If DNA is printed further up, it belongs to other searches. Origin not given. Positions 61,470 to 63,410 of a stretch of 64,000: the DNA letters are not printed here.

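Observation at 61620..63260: A single-gene, roughly 30% GC islet encoding a 546-aa GT-C-like polytopic membrane protein sits inside a roughly 63% GC housekeeping array (ychF / islet / yhaM-holB-PSP1-metG).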

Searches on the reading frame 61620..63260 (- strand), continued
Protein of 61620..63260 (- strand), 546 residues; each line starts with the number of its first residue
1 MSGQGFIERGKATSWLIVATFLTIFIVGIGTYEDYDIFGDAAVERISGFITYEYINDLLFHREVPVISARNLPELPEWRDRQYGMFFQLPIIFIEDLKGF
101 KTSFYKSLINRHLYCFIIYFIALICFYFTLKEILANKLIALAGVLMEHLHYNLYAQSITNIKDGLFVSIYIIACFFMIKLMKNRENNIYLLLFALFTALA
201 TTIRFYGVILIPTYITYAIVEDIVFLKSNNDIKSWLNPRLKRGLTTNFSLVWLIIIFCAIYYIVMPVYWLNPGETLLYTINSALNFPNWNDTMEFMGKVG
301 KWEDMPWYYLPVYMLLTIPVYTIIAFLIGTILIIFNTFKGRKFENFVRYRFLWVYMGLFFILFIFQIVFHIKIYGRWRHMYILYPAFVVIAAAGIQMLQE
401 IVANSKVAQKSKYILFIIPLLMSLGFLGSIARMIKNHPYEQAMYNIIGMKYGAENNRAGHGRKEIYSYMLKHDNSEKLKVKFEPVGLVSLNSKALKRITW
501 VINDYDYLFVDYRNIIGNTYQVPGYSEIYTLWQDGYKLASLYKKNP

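Call 34: search_dna_similar(query=window:61623-63260:-, collection=plasmids, mode=protein, max_evalue=0.001)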
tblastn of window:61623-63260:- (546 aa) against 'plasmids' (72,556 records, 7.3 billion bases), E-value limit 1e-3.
Records with a match: 1; places in all: 1; records where one place covers at least 80% of the query: 1.
Best place of each record, by identity: <60% 1.
By first word of the organism name: Deltaproteobacteria 1.
By predicted mobility (MOB-suite, as given by PLSDB): non-mobilizable 1.
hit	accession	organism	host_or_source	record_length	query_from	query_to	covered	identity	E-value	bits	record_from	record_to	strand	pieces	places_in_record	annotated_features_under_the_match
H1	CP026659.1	Deltaproteobacteria bacterium Smac51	cockroach,pure culture,hindgut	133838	5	514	93%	25.4%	2e-22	109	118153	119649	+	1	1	hypothetical protein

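Call 35: get_annotated_region(hit=H1, flank=9000)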
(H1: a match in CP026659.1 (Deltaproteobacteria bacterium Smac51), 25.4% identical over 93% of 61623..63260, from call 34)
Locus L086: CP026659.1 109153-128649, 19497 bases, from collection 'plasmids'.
description: Deltaproteobacteria bacterium Smac51 plasmid p_unnamed2, complete sequence
organism: Deltaproteobacteria bacterium Smac51 (NCBI taxid 2946587)
taxonomy: Bacteria; ; Deltaproteobacteria; ; ; ; Deltaproteobacteria bacterium Smac51
host: -; source: cockroach,pure culture,hindgut; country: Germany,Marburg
typing (MOB-suite, as given by PLSDB): non-mobilizable
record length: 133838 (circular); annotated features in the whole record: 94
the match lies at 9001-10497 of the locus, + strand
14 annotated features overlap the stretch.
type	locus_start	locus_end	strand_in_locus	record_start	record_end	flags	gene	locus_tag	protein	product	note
CDS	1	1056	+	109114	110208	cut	-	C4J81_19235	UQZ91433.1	glycosyl transferase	-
CDS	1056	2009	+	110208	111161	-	-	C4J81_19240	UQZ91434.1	NAD-dependent dehydratase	-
CDS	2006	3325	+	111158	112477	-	-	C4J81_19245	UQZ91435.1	UDP-glucose 6-dehydrogenase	-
CDS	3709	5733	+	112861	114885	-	-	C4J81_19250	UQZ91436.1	hypothetical protein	-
CDS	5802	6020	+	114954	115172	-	-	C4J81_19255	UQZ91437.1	hypothetical protein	-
CDS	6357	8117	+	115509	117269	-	-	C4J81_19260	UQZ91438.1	hypothetical protein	-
CDS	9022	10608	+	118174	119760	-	-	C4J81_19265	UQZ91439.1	hypothetical protein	-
CDS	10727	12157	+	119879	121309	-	-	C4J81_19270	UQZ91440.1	mannose-1-phosphate guanylyltransferase/mannose-6-phosphate isomerase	-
CDS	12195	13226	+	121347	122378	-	gmd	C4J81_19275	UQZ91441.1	GDP-mannose 4,6-dehydratase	-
CDS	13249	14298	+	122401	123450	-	-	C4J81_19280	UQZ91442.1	glycosyl transferase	-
CDS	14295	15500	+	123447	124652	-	-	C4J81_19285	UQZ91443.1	hypothetical protein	-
CDS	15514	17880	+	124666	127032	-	-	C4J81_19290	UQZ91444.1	glycosyltransferase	-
CDS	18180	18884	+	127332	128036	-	-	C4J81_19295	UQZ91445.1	hypothetical protein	-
CDS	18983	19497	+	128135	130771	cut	-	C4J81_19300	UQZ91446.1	hypothetical protein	-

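Call 37: list_cluster_members(proteins=[window:61623-63260:-, P0001])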
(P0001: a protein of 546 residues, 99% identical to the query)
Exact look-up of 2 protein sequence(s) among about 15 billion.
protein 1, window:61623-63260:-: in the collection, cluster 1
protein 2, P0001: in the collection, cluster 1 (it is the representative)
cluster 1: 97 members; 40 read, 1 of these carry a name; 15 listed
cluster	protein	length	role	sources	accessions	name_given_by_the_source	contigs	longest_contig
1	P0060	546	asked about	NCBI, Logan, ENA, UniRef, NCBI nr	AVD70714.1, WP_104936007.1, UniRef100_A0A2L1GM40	glycosyltransferase family 39 protein [Desulfobulbus oralis] | Glycosyltransferase RgtA/B/C/D-like domain-containing protein n=1 Tax=Desulfobulbus ...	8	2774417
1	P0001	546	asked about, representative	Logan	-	-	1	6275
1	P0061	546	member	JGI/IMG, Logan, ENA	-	-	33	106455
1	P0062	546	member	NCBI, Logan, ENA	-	-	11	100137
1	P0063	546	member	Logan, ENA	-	-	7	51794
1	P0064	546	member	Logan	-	-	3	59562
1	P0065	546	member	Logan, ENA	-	-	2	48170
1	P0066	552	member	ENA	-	-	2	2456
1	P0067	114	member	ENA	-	-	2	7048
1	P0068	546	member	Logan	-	-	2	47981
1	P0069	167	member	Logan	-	-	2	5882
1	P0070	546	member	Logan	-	-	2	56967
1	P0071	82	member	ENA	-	-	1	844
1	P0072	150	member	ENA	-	-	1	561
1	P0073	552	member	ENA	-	-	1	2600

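Call 45: find_encoding_contigs(protein=P0061, flank=4000, max_places=8)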
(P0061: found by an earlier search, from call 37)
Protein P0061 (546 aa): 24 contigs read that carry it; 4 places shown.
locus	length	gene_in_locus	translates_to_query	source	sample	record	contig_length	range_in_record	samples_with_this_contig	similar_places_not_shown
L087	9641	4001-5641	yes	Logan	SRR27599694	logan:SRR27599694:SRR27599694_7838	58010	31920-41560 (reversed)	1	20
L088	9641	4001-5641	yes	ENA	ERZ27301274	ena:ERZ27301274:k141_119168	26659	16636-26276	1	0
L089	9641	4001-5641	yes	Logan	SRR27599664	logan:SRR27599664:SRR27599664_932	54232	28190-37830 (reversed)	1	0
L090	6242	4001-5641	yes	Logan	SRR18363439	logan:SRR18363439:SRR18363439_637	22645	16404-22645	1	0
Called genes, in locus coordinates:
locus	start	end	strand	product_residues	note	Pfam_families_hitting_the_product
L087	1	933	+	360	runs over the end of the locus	PF02445:NadA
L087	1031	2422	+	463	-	PF00209:SNF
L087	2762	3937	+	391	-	PF01926:MMR_HSR1, PF02421:FeoB_N (weak), PF06071:YchF-GTPase_C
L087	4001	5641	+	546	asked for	PF13231:PMT_2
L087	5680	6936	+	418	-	PF01336:tRNA_anti-codon (weak), PF01966:HD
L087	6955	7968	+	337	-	PF13177:DNA_pol3_delta2, PF00004:AAA (faint)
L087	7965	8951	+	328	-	PF04468:PSP1, PF28472:PSP1_3rd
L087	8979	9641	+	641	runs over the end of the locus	PF00133:tRNA-synt_1, PF01406:tRNA-synt_1e (weak), PF09334:tRNA-synt_1g, PF00133:tRNA-synt_1, PF01406:tRNA-synt_1e (weak), PF19303:Anticodon_3, PF08264:Anticodon_1 (weak), PF01588:tRNA_bind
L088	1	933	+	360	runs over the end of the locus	PF02445:NadA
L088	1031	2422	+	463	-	PF00209:SNF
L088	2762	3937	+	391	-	PF01926:MMR_HSR1, PF02421:FeoB_N (weak), PF06071:YchF-GTPase_C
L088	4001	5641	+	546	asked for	PF13231:PMT_2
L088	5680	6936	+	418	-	PF01336:tRNA_anti-codon (weak), PF01966:HD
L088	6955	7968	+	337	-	PF13177:DNA_pol3_delta2, PF00004:AAA (faint)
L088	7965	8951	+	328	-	PF04468:PSP1, PF28472:PSP1_3rd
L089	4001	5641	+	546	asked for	PF13231:PMT_2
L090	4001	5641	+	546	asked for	PF13231:PMT_2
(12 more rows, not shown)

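Call 49: list_cluster_members(proteins=[P0002, P0003, P0004, P0005, P0007, P0008, P0009, P0010, P0012, P0013])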
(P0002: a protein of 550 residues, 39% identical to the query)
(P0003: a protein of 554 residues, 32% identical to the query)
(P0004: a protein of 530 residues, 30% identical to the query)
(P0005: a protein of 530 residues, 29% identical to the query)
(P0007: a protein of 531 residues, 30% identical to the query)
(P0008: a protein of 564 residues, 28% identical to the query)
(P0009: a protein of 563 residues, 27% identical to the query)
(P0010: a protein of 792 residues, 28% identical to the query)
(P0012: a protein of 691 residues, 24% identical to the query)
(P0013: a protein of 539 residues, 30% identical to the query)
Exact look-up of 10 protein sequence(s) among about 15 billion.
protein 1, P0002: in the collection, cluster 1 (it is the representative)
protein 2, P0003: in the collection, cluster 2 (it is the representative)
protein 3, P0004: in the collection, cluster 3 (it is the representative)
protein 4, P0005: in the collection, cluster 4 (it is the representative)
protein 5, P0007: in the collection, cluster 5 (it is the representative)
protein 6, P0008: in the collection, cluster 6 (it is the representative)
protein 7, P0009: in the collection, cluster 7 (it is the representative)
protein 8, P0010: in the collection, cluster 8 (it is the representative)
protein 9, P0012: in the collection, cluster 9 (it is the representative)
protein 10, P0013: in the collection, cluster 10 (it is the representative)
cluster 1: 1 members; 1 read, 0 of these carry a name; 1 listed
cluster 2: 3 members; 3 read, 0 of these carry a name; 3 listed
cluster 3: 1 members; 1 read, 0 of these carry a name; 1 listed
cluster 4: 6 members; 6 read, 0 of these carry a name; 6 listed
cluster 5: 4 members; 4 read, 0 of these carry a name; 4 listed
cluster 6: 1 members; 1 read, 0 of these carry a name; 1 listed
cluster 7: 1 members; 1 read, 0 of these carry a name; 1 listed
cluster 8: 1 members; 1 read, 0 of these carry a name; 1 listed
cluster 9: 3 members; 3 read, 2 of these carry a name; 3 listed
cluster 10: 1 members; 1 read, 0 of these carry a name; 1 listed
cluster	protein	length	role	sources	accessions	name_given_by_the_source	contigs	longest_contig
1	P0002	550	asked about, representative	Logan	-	-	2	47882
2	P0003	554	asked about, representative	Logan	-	-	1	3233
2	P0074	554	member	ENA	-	-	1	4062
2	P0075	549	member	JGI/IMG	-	-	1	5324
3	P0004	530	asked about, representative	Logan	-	-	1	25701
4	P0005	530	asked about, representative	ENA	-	-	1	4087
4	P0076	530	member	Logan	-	-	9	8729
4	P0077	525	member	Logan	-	-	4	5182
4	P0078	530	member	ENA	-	-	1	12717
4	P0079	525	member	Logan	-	-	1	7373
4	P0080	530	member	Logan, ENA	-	-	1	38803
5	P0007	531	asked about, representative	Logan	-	-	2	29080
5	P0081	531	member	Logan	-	-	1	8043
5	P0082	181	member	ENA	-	-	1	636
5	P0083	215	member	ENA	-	-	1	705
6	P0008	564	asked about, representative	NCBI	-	-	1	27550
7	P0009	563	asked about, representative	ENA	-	-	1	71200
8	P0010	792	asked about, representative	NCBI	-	-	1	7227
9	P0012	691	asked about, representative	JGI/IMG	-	hypothetical protein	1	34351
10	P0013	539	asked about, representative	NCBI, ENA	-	-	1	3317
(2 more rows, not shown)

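Call 52: find_encoding_contigs(protein=P0066, flank=3000, max_places=4)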
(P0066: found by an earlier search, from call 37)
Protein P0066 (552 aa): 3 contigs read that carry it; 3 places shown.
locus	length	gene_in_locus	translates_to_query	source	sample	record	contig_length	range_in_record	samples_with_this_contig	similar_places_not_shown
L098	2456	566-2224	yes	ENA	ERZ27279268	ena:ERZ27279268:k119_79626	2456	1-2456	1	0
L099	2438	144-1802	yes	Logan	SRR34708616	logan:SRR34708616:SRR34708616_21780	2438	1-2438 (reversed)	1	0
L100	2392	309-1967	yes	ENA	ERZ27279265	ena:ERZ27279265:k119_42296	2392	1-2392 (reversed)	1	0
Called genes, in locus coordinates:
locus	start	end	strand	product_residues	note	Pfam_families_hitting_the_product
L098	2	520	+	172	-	?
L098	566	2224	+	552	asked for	PF13231:PMT_2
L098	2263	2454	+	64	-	?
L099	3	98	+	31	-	?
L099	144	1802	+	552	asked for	PF13231:PMT_2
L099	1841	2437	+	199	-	?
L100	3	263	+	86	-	?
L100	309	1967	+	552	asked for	PF13231:PMT_2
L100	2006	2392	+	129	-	?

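Call 60: search_protein_representatives(alignment_id=A1)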
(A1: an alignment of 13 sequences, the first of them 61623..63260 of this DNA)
Query: 13 sequences, 540 profile positions. Proteins with E-value up to 0.001 (for the whole library): 10990; up to 1e-10: 7284; up to 1e-30: 3897. The best 150 are listed.
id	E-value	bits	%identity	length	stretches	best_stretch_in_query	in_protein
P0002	1.8e-190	650.5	-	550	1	1-538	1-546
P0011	1.1e-189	647.9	-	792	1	5-538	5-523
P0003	3.7e-184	629.7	-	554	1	1-538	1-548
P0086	1.9e-183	627.3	-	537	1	8-538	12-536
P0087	5.5e-167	573.0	-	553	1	8-538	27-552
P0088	1.8e-161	554.8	-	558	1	5-536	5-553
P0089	1.6e-156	538.5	-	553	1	10-537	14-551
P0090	3.1e-155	534.2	-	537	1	13-538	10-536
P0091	4.9e-155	533.6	-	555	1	6-539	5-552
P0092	8.4e-152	522.9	-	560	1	15-538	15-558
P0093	3.2e-151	521.0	-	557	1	1-538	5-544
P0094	2.0e-148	511.8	-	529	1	10-538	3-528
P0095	2.6e-148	511.4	-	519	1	10-537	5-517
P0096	4.2e-148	510.7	-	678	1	10-536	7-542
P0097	3.0e-145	501.3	-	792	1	8-538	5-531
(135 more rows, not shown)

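Call 64: search_protein_families(library=pfam, alignment_id=A4, max_evalue=0.001)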
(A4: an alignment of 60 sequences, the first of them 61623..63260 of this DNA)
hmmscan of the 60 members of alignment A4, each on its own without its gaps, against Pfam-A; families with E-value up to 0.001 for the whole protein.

A. member 1, window:61623-63260:- (546 aa): 1 family
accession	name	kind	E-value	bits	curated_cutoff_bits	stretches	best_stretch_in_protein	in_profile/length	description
PF13231.12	PMT_2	-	9.3e-09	36.1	26.1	1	112-222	25-133/160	Dolichyl-phosphate-mannose-protein mannosyltransferase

B. families by the number of members that match (of 60 scanned): 2 families
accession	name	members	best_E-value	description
PF13231.12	PMT_2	42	1.1e-10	Dolichyl-phosphate-mannose-protein mannosyltransferase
PF02366.24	PMT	7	8.4e-12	Dolichyl-phosphate-mannose-protein mannosyltransferase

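Call 69: search_solved_structures(query=L005:830-1786:+, max_evalue=0.00001)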
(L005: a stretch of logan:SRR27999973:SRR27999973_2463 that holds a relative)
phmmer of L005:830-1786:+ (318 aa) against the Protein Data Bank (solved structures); distinct sequences matched with E-value up to 0.00001: 9.
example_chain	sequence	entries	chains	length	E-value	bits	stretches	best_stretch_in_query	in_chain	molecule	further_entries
9hwj_A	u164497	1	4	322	1.8e-47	165.7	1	6-300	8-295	Undecaprenyl-phosphate 4-deoxy-4-formamido-L-arabinose transferase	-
9bhc_C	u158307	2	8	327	3.9e-46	161.3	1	6-300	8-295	Undecaprenyl-phosphate 4-deoxy-4-formamido-L-arabinose transferase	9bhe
8vxh_A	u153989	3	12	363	5.4e-46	160.8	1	6-300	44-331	Undecaprenyl-phosphate 4-deoxy-4-formamido-L-arabinose transferase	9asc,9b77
5eke_A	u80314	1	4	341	1.3e-25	93.8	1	7-300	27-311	Uncharacterized glycosyltransferase sll0501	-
5ekp_C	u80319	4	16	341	3.1e-25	92.6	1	7-300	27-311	Uncharacterized glycosyltransferase sll0501 | Glycosyltransferase sll0501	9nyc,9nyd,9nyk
9nye_A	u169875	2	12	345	3.2e-25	92.6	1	7-300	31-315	Glycosyltransferase sll0501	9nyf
5mlz_A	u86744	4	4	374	6.6e-17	65.3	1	6-282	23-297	Dolichol monophosphate mannose synthase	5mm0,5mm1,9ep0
2z87_A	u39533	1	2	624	6.2e-08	35.8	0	39-138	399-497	Chondroitin synthase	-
2z86_A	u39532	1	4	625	6.2e-08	35.8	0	39-138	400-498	Chondroitin synthase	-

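Call 70: search_solved_structures(query=L002:11672-12637:+, max_evalue=0.00001)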
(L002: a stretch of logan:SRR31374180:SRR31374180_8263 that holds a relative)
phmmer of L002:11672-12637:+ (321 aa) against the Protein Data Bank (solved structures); distinct sequences matched with E-value up to 0.00001: 7.
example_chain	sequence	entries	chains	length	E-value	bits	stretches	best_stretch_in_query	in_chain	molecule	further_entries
9hwj_A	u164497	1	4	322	1.4e-44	155.7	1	5-296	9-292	Undecaprenyl-phosphate 4-deoxy-4-formamido-L-arabinose transferase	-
9bhc_C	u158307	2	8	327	2.4e-44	154.9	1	6-296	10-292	Undecaprenyl-phosphate 4-deoxy-4-formamido-L-arabinose transferase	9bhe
8vxh_A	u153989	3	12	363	3.4e-44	154.4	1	6-296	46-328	Undecaprenyl-phosphate 4-deoxy-4-formamido-L-arabinose transferase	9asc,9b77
5eke_A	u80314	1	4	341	1.7e-26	96.3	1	6-293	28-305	Uncharacterized glycosyltransferase sll0501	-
5ekp_C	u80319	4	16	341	4.2e-26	95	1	6-293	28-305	Uncharacterized glycosyltransferase sll0501 | Glycosyltransferase sll0501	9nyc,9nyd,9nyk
9nye_A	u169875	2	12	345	4.4e-26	94.9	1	6-293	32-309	Glycosyltransferase sll0501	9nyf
5mlz_A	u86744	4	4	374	1.6e-16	63.5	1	5-213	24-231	Dolichol monophosphate mannose synthase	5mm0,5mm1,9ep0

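Call 71: search_solved_structures(query=L002:9054-10004:+, max_evalue=0.00001)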
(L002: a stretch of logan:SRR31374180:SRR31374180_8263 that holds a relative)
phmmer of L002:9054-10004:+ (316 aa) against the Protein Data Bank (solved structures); distinct sequences matched with E-value up to 0.00001: 7.
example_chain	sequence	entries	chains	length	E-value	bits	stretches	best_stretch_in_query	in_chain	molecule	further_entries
9hwj_A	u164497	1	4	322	6.5e-12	48.7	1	2-292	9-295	Undecaprenyl-phosphate 4-deoxy-4-formamido-L-arabinose transferase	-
9bhc_C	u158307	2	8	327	7.7e-12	48.4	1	2-291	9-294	Undecaprenyl-phosphate 4-deoxy-4-formamido-L-arabinose transferase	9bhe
8vxh_A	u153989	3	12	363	1.1e-11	47.9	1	2-291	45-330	Undecaprenyl-phosphate 4-deoxy-4-formamido-L-arabinose transferase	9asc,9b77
5mlz_A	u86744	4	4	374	1.1e-11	47.9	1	1-173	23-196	Dolichol monophosphate mannose synthase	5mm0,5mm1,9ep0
5eke_A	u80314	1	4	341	2e-11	47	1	4-287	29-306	Uncharacterized glycosyltransferase sll0501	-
5ekp_C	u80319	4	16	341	1e-10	44.7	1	4-287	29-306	Uncharacterized glycosyltransferase sll0501 | Glycosyltransferase sll0501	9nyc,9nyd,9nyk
9nye_A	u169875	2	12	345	1.1e-10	44.7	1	4-287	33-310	Glycosyltransferase sll0501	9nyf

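Call 75: search_protein_families(library=pfam, proteins=[L002:5069-6466:+, L004:5280-6884:+, L086:9022-10608:+], max_evalue=0.01)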
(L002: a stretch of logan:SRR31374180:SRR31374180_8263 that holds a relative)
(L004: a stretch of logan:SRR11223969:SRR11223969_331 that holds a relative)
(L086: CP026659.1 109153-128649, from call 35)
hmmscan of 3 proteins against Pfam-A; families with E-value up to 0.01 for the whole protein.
L002:5069-6466:+ (465 aa): 0 families

L004:5280-6884:+ (534 aa): 1 family
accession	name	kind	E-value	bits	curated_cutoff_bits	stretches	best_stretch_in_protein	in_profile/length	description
PF13231.12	PMT_2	-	0.0031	18.2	26.1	1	114-219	26-129/160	Dolichyl-phosphate-mannose-protein mannosyltransferase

L086:9022-10608:+ (528 aa): 1 family
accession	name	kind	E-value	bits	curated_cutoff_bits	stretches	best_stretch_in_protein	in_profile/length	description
PF13231.12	PMT_2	-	1.2e-06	29.3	26.1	1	105-241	26-155/160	Dolichyl-phosphate-mannose-protein mannosyltransferase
